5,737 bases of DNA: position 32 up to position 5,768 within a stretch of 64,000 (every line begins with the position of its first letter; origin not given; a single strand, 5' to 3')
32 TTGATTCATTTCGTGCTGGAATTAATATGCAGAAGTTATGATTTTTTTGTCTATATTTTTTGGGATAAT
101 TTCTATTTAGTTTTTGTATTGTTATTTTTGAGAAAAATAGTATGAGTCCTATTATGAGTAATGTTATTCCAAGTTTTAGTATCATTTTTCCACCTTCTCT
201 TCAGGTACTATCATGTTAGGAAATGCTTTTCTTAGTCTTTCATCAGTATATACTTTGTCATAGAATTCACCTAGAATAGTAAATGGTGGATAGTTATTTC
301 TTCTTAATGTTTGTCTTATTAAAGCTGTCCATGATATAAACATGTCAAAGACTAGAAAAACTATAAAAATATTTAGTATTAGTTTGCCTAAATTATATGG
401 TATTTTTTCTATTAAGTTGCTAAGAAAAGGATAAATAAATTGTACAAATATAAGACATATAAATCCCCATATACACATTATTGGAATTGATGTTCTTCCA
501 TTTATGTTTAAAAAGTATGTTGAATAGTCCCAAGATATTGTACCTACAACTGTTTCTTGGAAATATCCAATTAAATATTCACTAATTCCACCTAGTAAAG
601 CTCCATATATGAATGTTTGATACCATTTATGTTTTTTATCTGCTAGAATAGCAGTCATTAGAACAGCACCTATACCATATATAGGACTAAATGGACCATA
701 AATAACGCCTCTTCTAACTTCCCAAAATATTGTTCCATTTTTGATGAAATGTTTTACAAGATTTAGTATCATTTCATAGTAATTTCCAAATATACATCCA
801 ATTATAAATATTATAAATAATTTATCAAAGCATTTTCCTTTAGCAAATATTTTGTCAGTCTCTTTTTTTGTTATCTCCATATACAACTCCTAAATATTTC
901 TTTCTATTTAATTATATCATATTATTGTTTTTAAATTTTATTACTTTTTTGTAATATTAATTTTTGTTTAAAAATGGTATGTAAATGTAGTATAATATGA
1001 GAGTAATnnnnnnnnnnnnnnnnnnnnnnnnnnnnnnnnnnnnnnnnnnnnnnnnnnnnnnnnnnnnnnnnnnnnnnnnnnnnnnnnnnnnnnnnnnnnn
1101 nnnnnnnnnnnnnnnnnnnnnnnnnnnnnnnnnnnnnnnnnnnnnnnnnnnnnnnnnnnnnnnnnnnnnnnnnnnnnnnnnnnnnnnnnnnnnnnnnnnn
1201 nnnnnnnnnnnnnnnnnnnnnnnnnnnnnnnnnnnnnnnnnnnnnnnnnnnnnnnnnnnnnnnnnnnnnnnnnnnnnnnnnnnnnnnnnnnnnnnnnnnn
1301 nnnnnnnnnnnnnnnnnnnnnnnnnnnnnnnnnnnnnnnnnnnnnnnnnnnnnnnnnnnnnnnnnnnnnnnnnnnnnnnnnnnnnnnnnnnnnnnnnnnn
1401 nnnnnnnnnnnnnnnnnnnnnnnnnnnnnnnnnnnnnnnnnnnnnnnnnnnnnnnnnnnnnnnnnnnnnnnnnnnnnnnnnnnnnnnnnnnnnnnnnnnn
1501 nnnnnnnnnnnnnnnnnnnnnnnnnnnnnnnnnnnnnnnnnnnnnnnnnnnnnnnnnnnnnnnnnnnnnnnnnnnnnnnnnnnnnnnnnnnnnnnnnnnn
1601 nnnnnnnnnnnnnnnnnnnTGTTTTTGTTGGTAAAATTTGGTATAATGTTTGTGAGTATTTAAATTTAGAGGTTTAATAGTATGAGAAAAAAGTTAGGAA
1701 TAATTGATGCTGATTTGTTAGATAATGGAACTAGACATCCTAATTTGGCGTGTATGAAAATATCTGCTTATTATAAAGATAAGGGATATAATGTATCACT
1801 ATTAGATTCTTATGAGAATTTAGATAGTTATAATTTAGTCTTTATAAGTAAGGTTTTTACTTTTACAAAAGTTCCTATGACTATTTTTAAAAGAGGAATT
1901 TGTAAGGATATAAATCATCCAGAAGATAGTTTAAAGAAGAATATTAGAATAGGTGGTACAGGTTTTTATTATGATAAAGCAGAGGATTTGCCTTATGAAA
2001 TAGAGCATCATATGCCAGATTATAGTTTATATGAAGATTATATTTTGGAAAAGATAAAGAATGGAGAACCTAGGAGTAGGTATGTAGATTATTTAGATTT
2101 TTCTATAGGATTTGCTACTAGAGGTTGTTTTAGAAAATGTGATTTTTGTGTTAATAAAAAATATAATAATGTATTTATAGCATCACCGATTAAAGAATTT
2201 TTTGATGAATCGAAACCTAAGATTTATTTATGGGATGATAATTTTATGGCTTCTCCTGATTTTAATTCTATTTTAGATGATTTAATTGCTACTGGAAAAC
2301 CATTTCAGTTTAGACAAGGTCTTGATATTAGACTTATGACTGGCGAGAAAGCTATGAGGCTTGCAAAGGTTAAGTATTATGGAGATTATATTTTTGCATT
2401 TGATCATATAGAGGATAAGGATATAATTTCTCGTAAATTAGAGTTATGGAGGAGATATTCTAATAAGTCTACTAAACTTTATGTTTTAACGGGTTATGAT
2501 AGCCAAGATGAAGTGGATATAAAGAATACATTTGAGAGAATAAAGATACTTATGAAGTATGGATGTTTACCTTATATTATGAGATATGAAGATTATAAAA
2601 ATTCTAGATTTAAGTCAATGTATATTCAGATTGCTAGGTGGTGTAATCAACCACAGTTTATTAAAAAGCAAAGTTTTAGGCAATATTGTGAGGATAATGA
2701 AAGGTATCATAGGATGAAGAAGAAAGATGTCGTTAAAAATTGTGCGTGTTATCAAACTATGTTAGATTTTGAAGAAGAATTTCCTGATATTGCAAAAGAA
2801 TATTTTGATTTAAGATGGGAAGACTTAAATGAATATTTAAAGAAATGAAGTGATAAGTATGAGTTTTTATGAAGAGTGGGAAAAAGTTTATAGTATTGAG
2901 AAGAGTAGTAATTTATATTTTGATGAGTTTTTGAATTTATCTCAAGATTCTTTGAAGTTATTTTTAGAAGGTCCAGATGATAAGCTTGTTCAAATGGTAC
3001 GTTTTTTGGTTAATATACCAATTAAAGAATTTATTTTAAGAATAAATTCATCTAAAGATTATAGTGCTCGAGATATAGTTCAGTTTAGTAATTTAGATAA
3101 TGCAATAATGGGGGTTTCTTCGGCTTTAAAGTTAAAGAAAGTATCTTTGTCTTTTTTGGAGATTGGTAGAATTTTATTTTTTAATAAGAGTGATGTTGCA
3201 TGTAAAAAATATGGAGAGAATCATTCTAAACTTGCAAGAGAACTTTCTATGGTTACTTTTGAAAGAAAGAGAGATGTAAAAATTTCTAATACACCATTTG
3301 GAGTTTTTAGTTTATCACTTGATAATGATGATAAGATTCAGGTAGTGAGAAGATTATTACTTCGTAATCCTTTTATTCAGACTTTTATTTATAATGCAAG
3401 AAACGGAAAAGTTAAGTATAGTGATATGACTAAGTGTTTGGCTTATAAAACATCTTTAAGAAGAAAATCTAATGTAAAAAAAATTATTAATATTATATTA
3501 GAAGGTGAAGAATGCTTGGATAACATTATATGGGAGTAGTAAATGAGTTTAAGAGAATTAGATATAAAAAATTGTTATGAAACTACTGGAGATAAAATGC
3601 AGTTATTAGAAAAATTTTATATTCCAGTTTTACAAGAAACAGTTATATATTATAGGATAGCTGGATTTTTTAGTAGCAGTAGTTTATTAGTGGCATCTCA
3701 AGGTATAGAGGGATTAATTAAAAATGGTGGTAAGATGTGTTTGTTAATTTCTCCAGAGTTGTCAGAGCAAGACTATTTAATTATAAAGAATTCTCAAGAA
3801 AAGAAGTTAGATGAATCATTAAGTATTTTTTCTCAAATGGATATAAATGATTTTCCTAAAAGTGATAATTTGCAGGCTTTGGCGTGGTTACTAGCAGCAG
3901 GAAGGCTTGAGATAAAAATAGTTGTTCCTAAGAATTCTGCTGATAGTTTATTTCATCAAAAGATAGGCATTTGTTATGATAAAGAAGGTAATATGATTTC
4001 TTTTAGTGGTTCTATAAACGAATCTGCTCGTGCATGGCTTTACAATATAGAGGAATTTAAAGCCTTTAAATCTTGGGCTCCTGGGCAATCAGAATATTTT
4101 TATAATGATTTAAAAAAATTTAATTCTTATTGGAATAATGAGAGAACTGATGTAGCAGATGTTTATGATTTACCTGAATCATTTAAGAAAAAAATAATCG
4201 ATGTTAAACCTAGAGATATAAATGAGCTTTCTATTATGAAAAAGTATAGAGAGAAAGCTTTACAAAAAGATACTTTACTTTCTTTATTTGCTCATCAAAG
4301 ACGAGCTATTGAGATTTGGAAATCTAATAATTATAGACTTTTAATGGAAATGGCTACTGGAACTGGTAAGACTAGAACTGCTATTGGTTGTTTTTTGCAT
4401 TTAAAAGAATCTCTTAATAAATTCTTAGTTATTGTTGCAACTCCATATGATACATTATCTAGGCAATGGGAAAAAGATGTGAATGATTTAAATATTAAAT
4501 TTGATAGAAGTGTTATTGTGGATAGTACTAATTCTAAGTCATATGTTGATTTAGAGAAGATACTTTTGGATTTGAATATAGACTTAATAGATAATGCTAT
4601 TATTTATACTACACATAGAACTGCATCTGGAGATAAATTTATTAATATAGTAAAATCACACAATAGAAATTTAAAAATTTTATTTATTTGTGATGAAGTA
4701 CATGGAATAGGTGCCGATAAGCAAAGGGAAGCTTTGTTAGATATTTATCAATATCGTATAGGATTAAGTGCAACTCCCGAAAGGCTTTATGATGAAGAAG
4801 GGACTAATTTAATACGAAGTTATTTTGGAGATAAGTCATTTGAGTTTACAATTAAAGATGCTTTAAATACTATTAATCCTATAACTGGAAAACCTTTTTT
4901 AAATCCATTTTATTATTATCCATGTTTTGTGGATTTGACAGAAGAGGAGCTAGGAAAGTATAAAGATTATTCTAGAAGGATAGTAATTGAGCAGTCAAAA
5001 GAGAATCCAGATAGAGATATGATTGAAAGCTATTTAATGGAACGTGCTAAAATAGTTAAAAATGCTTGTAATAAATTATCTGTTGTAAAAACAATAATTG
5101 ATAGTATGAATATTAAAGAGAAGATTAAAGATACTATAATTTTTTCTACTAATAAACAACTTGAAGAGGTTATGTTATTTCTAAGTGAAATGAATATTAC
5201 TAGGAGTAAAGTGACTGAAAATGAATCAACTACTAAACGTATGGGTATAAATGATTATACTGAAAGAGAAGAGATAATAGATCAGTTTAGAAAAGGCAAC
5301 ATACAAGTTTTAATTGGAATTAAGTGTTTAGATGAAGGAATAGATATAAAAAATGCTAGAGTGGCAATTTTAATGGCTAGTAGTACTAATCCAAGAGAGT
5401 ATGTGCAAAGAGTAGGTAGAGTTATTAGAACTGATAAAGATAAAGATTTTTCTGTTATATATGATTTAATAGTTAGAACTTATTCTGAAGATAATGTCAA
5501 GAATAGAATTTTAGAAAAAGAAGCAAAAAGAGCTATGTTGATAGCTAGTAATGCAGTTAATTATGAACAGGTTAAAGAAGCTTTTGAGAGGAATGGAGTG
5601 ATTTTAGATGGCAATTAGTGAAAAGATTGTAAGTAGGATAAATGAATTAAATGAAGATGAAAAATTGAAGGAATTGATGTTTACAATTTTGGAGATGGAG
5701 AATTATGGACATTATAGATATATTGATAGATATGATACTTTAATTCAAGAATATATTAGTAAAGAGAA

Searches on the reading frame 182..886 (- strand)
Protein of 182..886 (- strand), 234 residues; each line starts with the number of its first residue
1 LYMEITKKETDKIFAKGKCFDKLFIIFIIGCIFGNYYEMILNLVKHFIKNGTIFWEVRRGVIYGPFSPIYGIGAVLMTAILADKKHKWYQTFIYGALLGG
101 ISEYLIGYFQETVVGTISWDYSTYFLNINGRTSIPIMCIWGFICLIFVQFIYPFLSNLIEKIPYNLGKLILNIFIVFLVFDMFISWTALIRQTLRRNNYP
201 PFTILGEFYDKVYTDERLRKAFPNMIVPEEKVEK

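Call 21: search_protein_families(library=ncbifam, proteins=[window:182-886:-], max_evalue=0.00001)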
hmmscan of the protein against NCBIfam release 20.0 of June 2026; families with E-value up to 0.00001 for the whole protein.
window:182-886:- (234 aa): 0 families

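Call 41: search_protein_families(library=pfam, proteins=[window:182-886:-], max_evalue=0.001)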
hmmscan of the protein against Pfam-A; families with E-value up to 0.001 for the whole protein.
window:182-886:- (234 aa): 1 family
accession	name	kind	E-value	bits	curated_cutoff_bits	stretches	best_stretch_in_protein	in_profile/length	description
PF06541.16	ABC_trans_CmpB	-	7e-36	124.1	25.9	1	26-185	2-150/151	Putative ABC-transporter type IV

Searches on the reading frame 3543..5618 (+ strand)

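Call 21: search_protein_families(library=ncbifam, proteins=[window:3543-5618:+], max_evalue=0.00001)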
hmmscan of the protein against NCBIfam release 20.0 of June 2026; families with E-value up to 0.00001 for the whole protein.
window:3543-5618:+ (691 aa): 12 families
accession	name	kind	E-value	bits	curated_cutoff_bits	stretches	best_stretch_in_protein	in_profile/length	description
TIGR04095.1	dnd_restrict_1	equivalog_domain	1.6e-93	314.2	600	1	246-679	7-440/451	DNA phosphorothioation system restriction enzyme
NF042964.1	phospholipD_antiphage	equivalog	4.7e-27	94.7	1100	1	19-316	11-300/895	phospholipase D-like domain-containing anti-phage protein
NF046051.1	restrict_EcoAI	equivalog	1.7e-18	66.4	550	1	252-642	166-528/768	EcoAI/FtnUII family type I restriction enzme subunit R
NF045503.1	repair_heli_XPB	equivalog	1.1e-13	50.7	610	1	499-651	393-529/548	DNA repair helicase XPB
NF010337.0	PRK13766.1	equivalog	1.6e-08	33.2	610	1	497-632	335-470/781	Hef nuclease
NF003673.1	PRK05298.1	equivalog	3e-07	29.2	743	1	523-634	439-546/653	excinuclease ABC subunit UvrB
TIGR00631.1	uvrb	equivalog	5.3e-07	28.3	750.1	1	502-634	419-546/658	excinuclease ABC subunit UvrB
NF053631.1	RNA_helic_CshA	equivalog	1.6e-06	27.3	646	0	572-638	273-338/434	degradosome RNA helicase CshA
NF010338.0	PRK13767.1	equivalog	2.9e-06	25.8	849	0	525-627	282-382/877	ATP-dependent helicase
TIGR04121.1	DEXH_lig_assoc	equivalog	6.4e-06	24.2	850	0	512-627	235-343/804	ligase-associated DNA damage response DEXH box helicase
TIGR00614.1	recQ_fam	subfamily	9.2e-06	24.7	219.8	0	515-643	213-333/470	RecQ family ATP-dependent DNA helicase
NF008521.0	PRK11448.1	equivalog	9.4e-06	23.9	729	0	234-319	397-489/1123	type I restriction-modification system endonuclease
